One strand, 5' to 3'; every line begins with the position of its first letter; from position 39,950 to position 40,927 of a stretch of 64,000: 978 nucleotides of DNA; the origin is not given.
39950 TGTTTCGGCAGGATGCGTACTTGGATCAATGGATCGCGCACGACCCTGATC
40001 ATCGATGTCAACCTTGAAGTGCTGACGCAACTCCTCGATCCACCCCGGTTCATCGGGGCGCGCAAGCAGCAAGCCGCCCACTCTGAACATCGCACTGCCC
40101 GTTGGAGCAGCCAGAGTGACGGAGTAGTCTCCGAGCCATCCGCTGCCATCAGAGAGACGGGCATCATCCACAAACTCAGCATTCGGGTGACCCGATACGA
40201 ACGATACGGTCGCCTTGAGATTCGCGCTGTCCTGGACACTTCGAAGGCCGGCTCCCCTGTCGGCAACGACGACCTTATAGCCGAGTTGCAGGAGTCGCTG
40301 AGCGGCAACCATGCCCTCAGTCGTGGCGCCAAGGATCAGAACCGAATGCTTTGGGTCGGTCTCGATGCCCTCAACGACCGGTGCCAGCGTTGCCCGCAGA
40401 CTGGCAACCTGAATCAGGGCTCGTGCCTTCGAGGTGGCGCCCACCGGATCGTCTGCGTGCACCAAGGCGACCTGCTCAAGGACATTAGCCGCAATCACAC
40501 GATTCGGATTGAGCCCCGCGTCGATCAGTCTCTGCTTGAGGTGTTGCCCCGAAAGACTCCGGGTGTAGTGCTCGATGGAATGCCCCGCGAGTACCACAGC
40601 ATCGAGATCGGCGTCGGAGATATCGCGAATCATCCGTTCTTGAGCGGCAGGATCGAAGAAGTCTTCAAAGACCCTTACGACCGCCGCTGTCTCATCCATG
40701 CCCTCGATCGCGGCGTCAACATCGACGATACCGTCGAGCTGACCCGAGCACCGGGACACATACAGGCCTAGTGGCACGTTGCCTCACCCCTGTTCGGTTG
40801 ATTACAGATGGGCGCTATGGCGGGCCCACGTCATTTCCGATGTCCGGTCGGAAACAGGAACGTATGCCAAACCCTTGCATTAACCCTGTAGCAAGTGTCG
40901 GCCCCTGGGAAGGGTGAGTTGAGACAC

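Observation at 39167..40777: Flavin-less, miniaturised HdrA/QmoB-like protein fused to ferredoxin and MvhD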

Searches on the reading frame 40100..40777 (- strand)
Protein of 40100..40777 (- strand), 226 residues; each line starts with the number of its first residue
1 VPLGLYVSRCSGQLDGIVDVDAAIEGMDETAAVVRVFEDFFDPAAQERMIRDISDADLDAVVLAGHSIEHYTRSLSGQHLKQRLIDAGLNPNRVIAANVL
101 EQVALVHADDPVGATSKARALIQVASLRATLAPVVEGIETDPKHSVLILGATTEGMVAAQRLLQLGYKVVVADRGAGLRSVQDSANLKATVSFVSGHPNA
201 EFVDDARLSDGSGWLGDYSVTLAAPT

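Call 15: search_solved_structures(query=window:40100-40777:-, max_evalue=0.01, show_alignments=5)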
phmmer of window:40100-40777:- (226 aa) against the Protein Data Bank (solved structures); distinct sequences matched with E-value up to 0.01: 5.
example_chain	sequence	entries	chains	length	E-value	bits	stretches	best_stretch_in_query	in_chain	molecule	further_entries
8rvv_A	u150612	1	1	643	4.7e-14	56.2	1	3-220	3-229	H(2):CoB-CoM heterodisulfide,ferredoxin reductase subunit A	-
8rvu_a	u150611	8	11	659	4.8e-14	56.1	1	3-220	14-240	H(2):CoB-CoM heterodisulfide,ferredoxin reductase subunit A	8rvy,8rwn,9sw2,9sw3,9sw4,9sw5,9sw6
9sfi_A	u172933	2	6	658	2e-11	47.5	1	3-223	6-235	CoB--CoM heterodisulfide reductase iron-sulfur subunit A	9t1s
5odc_A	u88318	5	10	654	2.3e-11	47.4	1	3-220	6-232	Heterodisulfide reductase, subunit A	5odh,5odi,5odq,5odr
7bkb_A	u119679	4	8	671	1.3e-05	28.6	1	3-223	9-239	CoB--CoM heterodisulfide reductase iron-sulfur subunit A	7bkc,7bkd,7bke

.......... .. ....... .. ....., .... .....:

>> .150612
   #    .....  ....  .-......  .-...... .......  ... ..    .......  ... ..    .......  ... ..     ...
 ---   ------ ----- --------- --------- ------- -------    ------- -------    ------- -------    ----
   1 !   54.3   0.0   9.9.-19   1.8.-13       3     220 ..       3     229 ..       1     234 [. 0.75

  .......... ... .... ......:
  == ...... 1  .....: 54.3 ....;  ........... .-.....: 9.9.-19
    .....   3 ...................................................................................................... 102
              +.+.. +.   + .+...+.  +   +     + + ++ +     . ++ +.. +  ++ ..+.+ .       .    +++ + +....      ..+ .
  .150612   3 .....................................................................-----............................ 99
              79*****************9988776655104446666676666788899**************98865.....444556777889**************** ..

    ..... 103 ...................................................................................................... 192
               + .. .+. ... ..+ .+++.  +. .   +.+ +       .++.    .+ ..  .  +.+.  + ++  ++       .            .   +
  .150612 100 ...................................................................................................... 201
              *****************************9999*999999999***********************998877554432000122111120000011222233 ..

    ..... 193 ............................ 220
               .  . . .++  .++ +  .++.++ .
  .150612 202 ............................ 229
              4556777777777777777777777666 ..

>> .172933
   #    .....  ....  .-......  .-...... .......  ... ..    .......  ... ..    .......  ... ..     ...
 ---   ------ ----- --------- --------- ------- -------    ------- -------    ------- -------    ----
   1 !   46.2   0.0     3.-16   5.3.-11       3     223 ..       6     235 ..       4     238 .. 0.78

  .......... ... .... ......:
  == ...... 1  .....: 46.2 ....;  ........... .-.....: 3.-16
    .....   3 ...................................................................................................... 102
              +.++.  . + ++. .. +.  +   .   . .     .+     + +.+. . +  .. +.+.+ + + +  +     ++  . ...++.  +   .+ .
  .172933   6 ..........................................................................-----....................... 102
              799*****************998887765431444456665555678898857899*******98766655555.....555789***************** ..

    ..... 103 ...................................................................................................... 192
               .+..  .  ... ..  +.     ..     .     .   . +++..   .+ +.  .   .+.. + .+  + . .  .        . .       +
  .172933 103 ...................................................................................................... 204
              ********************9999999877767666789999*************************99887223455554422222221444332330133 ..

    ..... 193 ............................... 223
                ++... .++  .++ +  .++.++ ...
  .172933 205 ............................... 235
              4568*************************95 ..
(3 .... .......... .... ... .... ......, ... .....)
